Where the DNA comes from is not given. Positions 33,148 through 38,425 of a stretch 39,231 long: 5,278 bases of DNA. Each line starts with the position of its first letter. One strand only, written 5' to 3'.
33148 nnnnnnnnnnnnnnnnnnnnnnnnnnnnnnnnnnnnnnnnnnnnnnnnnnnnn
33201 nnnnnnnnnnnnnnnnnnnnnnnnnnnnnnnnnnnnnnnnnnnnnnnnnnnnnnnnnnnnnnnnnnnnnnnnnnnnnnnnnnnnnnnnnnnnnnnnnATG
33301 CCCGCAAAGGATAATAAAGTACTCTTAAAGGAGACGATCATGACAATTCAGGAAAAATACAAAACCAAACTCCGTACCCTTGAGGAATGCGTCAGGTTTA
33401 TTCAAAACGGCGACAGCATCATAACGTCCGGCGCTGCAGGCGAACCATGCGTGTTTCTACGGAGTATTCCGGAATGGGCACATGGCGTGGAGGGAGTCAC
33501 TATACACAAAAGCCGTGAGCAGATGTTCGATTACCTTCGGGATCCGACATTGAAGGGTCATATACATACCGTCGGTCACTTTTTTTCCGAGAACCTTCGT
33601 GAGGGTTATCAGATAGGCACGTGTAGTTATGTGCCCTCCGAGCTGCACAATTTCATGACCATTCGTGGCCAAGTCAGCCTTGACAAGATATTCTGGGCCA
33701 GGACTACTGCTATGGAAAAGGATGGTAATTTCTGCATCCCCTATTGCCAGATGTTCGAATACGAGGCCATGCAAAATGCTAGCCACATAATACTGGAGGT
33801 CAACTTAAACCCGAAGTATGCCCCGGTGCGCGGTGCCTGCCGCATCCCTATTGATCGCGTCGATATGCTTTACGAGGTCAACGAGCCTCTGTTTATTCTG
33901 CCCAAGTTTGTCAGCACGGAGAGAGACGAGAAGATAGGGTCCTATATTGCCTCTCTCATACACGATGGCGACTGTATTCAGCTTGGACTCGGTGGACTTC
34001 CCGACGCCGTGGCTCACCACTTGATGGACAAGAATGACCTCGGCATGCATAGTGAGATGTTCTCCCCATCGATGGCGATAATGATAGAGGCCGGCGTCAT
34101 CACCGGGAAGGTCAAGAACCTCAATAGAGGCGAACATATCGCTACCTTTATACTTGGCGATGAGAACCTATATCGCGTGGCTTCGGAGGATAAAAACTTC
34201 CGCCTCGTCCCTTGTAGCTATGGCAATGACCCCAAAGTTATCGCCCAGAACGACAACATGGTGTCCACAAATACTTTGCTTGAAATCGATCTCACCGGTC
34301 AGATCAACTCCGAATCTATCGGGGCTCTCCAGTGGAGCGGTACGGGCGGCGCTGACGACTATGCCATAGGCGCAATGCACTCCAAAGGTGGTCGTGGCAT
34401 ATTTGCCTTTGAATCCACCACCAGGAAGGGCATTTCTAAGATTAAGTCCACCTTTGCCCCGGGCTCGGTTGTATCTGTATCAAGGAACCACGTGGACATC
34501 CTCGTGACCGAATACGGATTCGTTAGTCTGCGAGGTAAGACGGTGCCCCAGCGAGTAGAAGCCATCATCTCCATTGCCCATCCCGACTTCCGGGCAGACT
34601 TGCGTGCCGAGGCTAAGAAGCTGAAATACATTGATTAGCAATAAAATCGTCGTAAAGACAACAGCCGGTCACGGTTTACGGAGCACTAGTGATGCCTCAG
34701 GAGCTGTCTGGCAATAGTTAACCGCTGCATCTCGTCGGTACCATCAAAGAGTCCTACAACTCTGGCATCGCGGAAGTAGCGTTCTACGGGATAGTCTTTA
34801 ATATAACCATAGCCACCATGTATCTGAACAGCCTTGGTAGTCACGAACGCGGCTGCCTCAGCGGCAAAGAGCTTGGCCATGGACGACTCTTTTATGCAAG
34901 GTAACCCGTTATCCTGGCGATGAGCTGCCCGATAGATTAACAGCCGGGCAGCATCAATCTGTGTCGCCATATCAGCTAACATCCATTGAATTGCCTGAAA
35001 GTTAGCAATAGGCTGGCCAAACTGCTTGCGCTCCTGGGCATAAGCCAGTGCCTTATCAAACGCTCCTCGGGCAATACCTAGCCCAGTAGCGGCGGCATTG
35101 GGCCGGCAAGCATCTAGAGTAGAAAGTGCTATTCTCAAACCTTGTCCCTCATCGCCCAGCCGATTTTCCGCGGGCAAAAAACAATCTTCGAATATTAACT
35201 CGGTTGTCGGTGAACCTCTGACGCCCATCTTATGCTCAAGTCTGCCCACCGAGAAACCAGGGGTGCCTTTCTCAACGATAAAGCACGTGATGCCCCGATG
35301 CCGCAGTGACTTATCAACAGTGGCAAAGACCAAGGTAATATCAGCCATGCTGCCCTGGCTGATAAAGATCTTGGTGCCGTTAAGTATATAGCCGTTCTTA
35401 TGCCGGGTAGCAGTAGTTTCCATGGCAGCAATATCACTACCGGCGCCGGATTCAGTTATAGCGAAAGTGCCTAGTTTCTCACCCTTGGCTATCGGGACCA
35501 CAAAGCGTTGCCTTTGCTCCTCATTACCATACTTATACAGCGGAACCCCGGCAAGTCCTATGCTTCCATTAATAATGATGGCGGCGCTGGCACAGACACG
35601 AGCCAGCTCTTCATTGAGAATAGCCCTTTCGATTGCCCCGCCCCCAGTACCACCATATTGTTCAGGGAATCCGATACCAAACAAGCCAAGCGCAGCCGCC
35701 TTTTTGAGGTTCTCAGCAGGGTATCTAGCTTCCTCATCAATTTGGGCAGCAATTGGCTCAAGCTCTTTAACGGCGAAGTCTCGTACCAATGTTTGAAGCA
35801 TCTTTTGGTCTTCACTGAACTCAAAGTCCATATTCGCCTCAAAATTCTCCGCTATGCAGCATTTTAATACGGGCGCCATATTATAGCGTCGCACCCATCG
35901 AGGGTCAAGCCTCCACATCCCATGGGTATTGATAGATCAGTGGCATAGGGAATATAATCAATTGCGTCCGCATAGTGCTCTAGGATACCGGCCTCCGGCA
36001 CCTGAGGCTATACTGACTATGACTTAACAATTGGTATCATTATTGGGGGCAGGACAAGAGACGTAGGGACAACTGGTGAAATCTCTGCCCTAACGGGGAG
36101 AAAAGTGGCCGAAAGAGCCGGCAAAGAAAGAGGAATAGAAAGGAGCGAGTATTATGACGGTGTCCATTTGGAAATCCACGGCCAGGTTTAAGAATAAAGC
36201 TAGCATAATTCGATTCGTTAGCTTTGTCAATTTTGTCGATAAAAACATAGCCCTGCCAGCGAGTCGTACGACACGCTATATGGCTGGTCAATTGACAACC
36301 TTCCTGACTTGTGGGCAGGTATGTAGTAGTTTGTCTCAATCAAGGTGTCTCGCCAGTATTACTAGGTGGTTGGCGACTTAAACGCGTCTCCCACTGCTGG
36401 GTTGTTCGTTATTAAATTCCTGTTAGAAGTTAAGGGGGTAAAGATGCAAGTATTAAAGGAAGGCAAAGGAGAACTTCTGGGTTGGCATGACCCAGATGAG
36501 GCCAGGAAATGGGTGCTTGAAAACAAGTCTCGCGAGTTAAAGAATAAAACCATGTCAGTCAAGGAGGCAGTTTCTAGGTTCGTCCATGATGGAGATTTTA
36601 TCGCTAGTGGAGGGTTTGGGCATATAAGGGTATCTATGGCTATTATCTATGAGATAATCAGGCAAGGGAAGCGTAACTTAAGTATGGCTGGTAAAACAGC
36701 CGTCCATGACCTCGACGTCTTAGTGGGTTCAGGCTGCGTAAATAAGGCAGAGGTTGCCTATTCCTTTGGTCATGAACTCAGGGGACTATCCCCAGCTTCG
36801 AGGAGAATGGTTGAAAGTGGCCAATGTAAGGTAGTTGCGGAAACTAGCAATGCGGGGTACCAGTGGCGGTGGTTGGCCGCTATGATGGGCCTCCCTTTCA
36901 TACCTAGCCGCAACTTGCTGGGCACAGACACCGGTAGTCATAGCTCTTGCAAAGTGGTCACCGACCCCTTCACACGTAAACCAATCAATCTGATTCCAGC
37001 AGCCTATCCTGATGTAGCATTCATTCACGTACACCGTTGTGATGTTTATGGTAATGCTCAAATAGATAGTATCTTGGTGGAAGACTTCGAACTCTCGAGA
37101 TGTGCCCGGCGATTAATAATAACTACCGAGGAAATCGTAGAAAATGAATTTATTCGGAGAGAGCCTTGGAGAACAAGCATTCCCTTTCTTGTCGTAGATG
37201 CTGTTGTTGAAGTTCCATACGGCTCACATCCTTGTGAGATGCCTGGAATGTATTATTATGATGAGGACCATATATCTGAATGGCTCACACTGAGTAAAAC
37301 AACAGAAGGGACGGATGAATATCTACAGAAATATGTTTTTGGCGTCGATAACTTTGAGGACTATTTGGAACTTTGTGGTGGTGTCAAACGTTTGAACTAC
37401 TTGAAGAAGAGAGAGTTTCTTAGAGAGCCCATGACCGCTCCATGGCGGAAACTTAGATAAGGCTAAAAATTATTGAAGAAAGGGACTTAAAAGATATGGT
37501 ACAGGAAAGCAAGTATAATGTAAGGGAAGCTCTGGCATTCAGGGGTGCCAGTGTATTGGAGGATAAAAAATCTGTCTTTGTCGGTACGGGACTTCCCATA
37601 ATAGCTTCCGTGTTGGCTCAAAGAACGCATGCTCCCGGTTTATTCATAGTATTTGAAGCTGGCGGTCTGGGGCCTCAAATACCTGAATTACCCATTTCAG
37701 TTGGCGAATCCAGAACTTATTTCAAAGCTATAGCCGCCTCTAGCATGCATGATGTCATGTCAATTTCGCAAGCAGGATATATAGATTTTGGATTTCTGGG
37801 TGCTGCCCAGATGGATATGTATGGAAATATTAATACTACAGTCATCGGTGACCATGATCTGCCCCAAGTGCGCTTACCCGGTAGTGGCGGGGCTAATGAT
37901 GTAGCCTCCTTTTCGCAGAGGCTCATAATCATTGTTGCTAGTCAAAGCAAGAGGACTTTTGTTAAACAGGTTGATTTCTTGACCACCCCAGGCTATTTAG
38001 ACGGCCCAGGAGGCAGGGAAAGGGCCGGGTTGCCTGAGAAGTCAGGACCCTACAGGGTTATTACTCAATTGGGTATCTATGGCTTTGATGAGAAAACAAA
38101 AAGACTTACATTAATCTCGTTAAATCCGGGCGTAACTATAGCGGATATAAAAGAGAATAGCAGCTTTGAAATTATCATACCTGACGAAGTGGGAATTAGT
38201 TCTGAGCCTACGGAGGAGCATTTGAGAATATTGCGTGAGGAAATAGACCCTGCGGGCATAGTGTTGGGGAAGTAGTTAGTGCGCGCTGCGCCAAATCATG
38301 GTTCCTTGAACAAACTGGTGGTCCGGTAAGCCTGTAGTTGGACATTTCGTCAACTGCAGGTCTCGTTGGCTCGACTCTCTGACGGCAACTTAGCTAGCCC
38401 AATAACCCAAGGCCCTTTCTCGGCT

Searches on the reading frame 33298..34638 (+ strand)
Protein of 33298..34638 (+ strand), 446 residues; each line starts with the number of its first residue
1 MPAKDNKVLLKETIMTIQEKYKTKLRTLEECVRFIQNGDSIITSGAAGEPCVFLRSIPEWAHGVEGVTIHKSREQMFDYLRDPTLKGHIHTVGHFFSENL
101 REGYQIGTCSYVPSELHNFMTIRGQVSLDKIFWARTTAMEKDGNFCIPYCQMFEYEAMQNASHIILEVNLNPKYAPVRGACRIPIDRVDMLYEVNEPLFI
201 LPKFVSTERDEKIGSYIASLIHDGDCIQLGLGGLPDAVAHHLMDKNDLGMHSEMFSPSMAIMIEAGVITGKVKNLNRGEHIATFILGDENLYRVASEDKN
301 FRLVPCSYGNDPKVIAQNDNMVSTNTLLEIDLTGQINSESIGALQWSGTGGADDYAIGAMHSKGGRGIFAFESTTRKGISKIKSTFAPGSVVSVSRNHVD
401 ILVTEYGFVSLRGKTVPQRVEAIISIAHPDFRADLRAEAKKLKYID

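Call 5: search_protein_families(library=pfam, proteins=[window:33298-34638:+])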
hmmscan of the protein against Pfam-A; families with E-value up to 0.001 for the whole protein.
window:33298-34638:+ (446 aa): 1 family
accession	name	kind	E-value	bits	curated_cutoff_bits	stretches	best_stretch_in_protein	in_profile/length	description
PF13336.12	AcetylCoA_hyd_C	-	2.3e-51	174.2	23.7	1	287-439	1-154/154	Acetyl-CoA hydrolase/transferase C-terminal domain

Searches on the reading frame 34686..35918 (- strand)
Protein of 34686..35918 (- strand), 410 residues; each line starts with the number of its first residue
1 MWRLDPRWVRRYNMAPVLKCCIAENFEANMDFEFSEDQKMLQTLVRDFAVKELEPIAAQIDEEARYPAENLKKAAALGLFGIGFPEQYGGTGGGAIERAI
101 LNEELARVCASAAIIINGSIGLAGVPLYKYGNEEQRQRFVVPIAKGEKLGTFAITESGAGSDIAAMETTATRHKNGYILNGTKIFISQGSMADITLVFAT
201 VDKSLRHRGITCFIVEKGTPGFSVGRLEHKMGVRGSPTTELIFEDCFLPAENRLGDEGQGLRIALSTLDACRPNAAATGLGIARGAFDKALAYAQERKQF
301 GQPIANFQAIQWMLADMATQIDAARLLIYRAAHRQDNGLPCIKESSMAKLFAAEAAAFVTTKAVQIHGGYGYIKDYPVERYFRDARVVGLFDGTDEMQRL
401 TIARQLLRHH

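Call 5: search_protein_families(library=pfam, proteins=[window:34686-35918:-])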
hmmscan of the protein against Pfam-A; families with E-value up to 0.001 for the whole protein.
window:34686-35918:- (410 aa): 4 families
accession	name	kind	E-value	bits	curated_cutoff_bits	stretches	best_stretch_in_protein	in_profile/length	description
PF00441.29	Acyl-CoA_dh_1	-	1.5e-53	181.4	22.4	1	258-407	1-150/150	Acyl-CoA dehydrogenase, C-terminal domain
PF02771.21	Acyl-CoA_dh_N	-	5.1e-35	120.7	22.9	1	35-147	1-113/113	Acyl-CoA dehydrogenase, N-terminal domain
PF02770.24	Acyl-CoA_dh_M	-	2.1e-30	105.2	33.3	1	151-246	1-97/97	Acyl-CoA dehydrogenase, middle domain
PF08028.16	Acyl-CoA_dh_2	-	2.9e-28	99.2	22.7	1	276-395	4-133/134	Acyl-CoA dehydrogenase, C-terminal domain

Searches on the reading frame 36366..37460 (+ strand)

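Call 5: search_protein_families(library=pfam, proteins=[window:36366-37460:+])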
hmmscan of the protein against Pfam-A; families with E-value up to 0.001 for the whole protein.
window:36366-37460:+ (364 aa): 1 family
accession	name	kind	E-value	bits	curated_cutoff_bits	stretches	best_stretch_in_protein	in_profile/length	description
PF01144.29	CoA_trans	-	6.8e-34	117.6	23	1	63-282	2-216/217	Coenzyme A transferase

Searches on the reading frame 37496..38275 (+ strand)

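Call 5: search_protein_families(library=pfam, proteins=[window:37496-38275:+])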
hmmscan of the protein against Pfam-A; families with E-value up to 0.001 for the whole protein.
window:37496-38275:+ (259 aa): 1 family
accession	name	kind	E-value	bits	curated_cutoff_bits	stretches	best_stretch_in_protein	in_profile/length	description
PF01144.29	CoA_trans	-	2.2e-27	96.3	23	1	18-221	9-217/217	Coenzyme A transferase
